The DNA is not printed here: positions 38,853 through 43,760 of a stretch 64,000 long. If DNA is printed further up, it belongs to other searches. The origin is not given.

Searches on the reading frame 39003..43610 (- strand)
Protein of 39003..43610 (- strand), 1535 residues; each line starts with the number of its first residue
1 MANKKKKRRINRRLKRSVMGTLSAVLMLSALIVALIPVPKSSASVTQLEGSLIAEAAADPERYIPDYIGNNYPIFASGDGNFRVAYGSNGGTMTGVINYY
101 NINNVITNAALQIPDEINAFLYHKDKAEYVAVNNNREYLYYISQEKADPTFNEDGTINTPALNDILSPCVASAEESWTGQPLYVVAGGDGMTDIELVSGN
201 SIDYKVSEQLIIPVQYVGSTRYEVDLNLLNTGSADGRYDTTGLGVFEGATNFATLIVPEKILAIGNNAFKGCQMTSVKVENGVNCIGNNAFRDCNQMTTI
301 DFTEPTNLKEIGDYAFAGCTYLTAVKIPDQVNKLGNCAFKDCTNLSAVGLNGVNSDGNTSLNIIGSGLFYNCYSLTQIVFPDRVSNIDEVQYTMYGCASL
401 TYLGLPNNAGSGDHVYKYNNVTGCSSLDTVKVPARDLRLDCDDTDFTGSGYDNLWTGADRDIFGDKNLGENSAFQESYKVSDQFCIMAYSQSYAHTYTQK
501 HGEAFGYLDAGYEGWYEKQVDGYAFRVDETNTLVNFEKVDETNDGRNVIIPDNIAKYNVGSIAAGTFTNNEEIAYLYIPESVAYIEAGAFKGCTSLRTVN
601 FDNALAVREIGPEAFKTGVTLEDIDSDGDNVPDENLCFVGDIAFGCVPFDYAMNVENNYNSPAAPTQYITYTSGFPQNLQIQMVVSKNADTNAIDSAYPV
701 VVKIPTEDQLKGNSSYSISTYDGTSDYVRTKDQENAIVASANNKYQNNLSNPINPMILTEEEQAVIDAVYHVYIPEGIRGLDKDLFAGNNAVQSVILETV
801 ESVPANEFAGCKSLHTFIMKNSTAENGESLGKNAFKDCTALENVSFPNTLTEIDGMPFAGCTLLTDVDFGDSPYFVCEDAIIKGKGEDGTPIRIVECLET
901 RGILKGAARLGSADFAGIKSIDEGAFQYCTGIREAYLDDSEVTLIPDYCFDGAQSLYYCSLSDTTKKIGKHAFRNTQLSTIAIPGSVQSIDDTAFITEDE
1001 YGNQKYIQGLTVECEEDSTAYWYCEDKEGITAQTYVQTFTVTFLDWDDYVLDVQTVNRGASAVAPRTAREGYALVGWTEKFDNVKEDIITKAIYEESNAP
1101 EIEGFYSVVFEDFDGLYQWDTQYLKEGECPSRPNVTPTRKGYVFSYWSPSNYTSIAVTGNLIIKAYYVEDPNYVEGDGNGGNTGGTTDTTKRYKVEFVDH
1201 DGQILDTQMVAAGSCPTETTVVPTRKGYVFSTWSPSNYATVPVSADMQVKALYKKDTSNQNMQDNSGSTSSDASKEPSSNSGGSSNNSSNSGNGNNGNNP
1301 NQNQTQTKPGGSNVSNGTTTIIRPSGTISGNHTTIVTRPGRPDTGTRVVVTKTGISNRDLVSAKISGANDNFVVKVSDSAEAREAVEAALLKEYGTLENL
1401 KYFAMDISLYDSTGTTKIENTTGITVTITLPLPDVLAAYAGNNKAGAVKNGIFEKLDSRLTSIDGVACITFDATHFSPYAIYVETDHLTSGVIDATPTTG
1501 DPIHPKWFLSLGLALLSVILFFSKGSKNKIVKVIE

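Call 68: search_protein_families(library=pfam, proteins=[window:39003-43610:-], max_evalue=0.0001)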
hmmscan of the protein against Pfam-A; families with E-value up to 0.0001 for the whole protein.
window:39003-43610:- (1535 aa): 3 families
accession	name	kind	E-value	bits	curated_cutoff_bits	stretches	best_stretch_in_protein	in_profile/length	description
PF13306.12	LRR_5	-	4.3e-73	243.7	27.7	5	245-347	7-105/127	BspA type Leucine rich repeat region (6 copies)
PF09479.16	Flg_new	-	1.5e-08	35.1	27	0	1193-1246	1-51/65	Listeria-Bacteroides repeat domain (List_Bact_rpt)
PF13855.12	LRR_8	-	3.4e-06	27.1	27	0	558-600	12-55/61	Leucine rich repeat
